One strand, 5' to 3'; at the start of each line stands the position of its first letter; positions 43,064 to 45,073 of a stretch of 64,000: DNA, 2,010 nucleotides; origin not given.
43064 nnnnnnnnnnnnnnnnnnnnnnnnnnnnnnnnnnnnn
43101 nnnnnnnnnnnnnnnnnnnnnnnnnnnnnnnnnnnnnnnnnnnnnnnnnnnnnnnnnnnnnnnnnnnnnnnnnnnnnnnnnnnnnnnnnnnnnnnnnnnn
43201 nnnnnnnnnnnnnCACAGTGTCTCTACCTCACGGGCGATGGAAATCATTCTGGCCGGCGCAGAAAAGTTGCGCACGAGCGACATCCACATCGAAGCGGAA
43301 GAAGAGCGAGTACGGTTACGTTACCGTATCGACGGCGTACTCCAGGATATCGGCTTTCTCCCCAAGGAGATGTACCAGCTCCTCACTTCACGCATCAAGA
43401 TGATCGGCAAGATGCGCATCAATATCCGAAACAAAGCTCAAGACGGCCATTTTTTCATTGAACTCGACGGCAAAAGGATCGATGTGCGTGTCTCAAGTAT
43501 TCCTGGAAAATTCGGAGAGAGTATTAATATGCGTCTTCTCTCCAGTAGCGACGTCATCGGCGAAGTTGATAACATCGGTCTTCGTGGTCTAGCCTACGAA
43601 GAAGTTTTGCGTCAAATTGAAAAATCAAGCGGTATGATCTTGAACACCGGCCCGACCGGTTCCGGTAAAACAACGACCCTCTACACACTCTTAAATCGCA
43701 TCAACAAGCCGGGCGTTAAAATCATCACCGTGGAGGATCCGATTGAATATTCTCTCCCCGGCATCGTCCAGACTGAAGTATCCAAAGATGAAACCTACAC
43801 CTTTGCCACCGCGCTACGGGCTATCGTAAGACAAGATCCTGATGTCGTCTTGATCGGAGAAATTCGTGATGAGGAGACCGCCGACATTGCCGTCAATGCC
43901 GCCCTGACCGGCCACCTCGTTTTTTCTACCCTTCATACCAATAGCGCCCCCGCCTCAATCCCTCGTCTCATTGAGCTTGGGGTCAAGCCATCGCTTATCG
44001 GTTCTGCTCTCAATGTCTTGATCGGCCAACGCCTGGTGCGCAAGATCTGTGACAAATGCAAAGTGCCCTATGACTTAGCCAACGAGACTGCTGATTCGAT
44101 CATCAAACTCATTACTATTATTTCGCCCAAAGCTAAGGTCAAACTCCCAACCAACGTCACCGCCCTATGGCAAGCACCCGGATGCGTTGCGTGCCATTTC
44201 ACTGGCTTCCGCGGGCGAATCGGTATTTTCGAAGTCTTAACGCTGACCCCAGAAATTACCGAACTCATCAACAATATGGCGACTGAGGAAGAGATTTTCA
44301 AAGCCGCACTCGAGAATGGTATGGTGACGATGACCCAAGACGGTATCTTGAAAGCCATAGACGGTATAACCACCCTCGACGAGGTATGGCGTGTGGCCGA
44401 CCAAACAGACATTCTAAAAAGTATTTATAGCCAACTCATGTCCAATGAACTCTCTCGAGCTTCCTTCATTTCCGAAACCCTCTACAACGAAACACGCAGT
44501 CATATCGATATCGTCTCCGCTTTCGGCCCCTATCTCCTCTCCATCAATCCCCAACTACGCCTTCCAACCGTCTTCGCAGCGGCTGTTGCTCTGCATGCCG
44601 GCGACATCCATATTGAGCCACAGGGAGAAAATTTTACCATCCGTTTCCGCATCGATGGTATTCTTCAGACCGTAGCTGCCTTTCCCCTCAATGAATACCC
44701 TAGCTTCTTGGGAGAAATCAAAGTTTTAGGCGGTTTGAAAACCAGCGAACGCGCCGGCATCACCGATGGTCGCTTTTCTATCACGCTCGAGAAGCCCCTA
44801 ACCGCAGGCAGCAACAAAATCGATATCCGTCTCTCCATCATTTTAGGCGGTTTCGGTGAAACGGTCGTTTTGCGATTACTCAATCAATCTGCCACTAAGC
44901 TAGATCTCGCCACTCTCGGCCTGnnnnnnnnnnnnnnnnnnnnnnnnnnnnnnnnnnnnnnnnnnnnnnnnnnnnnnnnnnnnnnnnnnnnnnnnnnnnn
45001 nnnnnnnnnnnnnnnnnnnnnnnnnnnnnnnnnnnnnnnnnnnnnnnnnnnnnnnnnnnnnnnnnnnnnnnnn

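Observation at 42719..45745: Single 1008-aa polypeptide containing two complete PilB/GspE-type secretion ATPases in tandem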

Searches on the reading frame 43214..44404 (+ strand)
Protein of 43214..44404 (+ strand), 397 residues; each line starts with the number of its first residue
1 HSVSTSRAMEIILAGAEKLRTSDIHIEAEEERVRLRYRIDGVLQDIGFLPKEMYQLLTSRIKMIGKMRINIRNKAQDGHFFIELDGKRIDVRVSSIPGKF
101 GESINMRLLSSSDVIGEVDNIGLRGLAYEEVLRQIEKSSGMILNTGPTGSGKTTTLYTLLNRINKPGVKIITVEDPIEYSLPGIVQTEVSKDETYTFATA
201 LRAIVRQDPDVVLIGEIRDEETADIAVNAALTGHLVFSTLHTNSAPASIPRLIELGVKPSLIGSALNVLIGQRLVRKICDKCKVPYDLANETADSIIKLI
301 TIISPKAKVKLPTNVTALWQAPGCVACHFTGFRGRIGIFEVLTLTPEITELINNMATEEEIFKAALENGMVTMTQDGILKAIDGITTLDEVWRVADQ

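Call 58: search_solved_structures(query=window:43214-44404:+, max_evalue=1e-60, show_alignments=1)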
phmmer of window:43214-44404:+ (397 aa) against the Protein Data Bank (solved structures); distinct sequences matched with E-value up to 1e-60: 12.
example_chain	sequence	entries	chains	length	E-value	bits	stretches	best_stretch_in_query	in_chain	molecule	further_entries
6olj_C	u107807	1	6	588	7.4e-95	321.2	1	8-395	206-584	Type IV pilus biogenesis ATPase PilB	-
5tsg_B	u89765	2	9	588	1.5e-94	320.2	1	8-395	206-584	Type IV pilus biogenesis ATPase PilB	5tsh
5zfr_A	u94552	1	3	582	1e-93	317.5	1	8-395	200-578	Type IV pilus biogenesis ATPase PilB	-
3jc8_Ba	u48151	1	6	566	1.2e-89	304.1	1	8-391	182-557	Type IV-A pilus assembly ATPase PilB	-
4pht_A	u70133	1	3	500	2.5e-89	303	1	11-395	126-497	General secretory pathway protein E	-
4kss_A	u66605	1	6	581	3.6e-88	299.2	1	11-395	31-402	Type II secretion system protein E, hemolysin-coregulated protein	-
4ksr_A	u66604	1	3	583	3.6e-88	299.2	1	11-395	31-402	Type II secretion system protein E, Hemolysin-coregulated protein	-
1p9r_A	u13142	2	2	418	5.6e-88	298.6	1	11-393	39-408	General secretion pathway protein E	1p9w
5oiu_A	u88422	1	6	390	1.4e-83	284.1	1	20-392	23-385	Type IV pilus assembly protein PilF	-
5it5_F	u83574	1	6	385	1.5e-83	284.1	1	20-392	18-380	ATP binding motif-containing protein PilF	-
6ejf_A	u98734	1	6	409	1.8e-83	283.8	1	20-392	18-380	Type IV pilus assembly protein PilF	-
6f8l_G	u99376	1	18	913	1.4e-82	280.8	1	20-392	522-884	Type IV pilus assembly protein PilF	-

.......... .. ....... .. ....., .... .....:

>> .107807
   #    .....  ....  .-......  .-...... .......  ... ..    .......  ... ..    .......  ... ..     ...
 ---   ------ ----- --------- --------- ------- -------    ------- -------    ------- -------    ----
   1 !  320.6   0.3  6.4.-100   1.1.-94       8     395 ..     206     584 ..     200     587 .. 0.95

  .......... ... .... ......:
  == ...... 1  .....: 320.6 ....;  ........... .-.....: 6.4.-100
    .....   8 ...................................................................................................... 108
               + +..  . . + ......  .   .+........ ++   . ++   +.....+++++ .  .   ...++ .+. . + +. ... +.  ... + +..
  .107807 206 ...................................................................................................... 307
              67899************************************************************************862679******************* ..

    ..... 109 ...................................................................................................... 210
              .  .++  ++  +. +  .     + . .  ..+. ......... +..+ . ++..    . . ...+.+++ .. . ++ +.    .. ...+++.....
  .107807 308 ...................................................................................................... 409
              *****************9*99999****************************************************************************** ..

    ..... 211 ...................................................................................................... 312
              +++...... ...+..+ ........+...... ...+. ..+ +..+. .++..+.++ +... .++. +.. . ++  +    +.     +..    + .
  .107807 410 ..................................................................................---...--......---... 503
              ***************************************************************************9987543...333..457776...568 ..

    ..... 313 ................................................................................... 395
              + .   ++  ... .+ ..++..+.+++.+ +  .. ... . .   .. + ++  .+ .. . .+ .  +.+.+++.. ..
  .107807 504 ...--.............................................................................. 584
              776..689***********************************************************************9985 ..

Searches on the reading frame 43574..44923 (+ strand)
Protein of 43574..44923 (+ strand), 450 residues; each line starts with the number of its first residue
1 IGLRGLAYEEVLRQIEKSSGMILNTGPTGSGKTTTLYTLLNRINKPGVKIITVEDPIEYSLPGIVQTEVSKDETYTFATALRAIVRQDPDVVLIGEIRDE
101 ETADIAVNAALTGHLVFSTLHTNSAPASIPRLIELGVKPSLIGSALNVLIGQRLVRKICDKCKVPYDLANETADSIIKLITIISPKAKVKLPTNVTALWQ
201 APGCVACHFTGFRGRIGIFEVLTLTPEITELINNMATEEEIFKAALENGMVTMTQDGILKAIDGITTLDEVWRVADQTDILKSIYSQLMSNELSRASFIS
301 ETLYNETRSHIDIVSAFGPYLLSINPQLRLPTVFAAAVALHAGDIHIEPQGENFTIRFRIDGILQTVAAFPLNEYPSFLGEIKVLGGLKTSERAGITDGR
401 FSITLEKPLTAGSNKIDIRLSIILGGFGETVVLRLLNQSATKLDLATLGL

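Call 90: predict_structure(alignment_id=A2)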
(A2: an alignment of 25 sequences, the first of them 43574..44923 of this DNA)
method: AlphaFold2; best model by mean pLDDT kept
length: 450 residues; sequences in the alignment: 25
mean_pLDDT: 79.6   pTM: 0.69
mean pLDDT of the five models: 79.6, 76.1, 75.9, 70.5, 70.5
residues with pLDDT >= 90: 117; 70-90: 240; 50-70: 68; < 50: 25
segments of 3 or more residues with pLDDT < 50: 28-31, 290-294, 392-394, 439-445, 447-450
pLDDT, mean of each block of 10 residues (from residue 1): 83 91 72 72 78 63 56 60 77 84 88 90 89 92 92 91 90 78 78 82 93 91 90 89 86 93 93 86 68 62 85 74 85 87 84 87 82 86 74 59 72 68 74 68 38
secondary structure, 60 per line:
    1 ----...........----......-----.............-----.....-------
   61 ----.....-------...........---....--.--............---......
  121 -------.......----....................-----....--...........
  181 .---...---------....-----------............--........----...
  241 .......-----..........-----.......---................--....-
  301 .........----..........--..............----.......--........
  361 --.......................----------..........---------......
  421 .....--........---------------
elements in order: H5-15 E20-25 H31-43 E49-53 E65-69 H77-87 E91-94 H100-111 E115-120 H128-134 H139-145 E146-158 E164-167 H170-181 E197-200 E212-223 H226-233 H238-247 H253-262 H268-274 H278-293 E296-299 H301-309 H314-323 H326-339 E344-350 E353-360 E363-371 H372-385 E396-405 E415-425 E428-435

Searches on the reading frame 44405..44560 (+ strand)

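Call 94: search_protein_families(library=pfam, proteins=[window:44405-44560:+], max_evalue=1)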
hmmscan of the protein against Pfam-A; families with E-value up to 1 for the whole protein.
window:44405-44560:+ (52 aa): 1 family
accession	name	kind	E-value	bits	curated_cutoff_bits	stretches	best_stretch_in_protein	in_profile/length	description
PF10600.14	PDZ_assoc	-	0.15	13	27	1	6-27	18-39/68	PDZ-associated domain of NMDA receptors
